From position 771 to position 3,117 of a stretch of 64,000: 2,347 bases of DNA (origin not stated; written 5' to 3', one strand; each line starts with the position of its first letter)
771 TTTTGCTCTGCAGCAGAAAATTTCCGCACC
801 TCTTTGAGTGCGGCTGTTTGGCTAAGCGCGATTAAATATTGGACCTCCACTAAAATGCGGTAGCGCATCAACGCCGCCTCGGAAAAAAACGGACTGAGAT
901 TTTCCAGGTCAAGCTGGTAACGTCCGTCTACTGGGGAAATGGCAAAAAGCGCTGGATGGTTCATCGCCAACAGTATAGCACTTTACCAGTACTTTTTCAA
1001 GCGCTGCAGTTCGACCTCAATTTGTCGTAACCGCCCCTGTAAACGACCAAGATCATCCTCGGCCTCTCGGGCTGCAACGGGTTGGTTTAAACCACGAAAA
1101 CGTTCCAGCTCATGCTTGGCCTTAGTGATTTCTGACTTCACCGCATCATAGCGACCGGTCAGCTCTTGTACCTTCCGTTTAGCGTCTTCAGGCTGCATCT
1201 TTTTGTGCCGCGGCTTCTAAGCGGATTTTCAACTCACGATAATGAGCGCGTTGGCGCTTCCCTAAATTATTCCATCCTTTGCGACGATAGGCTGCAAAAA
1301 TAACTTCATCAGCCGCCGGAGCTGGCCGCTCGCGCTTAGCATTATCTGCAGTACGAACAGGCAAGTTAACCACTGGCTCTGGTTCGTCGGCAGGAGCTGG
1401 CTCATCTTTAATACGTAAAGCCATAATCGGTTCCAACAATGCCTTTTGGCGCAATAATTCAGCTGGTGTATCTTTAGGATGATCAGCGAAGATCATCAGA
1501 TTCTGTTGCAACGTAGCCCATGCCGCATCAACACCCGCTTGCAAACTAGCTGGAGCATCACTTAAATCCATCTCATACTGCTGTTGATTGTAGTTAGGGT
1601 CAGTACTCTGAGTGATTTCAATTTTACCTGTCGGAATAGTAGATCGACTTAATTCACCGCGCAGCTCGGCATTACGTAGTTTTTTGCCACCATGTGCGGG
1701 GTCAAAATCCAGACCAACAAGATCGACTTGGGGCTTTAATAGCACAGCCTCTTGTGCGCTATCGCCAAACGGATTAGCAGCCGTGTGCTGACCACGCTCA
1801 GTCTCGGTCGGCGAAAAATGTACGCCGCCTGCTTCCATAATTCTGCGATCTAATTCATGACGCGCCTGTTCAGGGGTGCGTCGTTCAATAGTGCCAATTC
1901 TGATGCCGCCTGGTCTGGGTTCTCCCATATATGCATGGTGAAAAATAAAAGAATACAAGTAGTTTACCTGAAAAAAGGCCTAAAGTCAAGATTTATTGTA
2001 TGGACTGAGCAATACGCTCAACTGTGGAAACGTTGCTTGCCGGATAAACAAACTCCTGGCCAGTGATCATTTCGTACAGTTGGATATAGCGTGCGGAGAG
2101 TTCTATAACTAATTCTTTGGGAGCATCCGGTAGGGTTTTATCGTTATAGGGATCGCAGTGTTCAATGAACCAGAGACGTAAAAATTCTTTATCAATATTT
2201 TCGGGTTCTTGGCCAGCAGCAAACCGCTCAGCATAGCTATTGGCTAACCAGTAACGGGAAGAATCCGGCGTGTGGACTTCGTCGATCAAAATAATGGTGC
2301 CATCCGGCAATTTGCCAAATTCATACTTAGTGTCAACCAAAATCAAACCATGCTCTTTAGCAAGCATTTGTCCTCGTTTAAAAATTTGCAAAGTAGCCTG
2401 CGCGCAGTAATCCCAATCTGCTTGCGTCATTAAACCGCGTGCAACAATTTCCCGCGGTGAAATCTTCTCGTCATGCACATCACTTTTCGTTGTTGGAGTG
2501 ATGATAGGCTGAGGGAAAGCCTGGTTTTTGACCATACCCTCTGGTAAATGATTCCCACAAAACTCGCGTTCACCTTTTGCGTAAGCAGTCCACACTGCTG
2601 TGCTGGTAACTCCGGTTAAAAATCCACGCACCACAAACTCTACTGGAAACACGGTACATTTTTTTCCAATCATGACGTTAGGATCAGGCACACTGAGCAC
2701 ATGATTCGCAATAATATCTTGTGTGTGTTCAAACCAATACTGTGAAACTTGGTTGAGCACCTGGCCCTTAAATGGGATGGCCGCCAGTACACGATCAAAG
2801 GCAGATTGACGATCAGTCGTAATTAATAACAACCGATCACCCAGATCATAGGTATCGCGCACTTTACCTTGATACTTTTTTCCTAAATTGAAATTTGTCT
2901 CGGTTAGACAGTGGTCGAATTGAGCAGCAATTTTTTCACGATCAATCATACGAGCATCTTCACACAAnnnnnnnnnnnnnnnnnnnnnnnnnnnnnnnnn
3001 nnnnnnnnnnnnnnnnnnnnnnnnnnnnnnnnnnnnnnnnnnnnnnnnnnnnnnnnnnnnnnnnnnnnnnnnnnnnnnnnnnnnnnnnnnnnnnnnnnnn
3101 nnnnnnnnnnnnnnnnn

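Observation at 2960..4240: PurQ fused to two tandem PurS domains (PurQ-PurS-PurS)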

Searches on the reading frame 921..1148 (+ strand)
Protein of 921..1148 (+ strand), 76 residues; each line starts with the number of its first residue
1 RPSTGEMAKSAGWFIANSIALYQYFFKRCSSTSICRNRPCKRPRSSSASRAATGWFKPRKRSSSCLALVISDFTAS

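Call 53: search_protein_families(library=pfam, alignment_id=A5, max_evalue=0.1)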
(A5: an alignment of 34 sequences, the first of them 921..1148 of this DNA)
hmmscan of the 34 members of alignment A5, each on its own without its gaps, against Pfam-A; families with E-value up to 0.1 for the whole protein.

A. member 1, window:921-1148:+ (76 aa): 0 families

B. families by the number of members that match (of 34 scanned): 31 families (the first 25 are shown)
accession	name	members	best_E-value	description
PF01649.23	Ribosomal_S20p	1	5.6e-17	Ribosomal protein S20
PF01467.32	CTP_transf_like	1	2e-10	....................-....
PF02609.21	Exonuc_VII_S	1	2.5e-09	Exonuclease VII small subunit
PF21999.2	IMS_HHH_1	1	3.6e-06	DNA polymerase-iota, thumb domain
PF10241.14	KxDL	1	0.00037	Uncharacterized conserved protein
PF11798.14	IMS_HHH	1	0.0011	IMS family HHH motif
PF06574.18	FAD_syn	1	0.0017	FAD synthetase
PF18725.6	HEPN_SAV2148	1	0.0045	SAV2148-like HEPN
PF25450.1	Rab11-FIP3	1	0.007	Rab11-FIP3-like domain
PF14712.11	Snapin_Pallidin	1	0.011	Snapin/Pallidin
PF20492.3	ERM_helical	1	0.013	Ezrin/radixin/moesin, alpha-helical domain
PF14520.12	HHH_5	1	0.017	Helix-hairpin-helix domain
PF19372.4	DUF5947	1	0.018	Family of unknown function (DUF5947)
PF17045.10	CEP63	1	0.026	Centrosomal protein of 63 kDa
PF23991.1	DUF7310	1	0.026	Coiled-coil region of unknown function (DUF7310)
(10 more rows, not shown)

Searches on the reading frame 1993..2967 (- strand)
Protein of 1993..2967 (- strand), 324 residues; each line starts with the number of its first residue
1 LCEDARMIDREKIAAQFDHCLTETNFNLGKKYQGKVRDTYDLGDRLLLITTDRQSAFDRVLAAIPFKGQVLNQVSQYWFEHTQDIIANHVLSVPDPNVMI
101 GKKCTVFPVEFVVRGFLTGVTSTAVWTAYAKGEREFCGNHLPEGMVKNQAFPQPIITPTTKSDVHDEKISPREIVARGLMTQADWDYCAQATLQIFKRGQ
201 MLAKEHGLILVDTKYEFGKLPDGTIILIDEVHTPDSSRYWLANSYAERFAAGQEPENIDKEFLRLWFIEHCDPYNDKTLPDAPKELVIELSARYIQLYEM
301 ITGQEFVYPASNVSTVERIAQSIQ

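Call 3: search_protein_families(library=pfam, proteins=[window:1993-2967:-], max_evalue=1)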
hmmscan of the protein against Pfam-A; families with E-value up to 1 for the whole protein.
window:1993-2967:- (324 aa): 1 family
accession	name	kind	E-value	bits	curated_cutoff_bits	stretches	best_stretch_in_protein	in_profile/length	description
PF01259.24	SAICAR_synt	-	2.1e-70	237.6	20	1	31-277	2-229/233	SAICAR synthetase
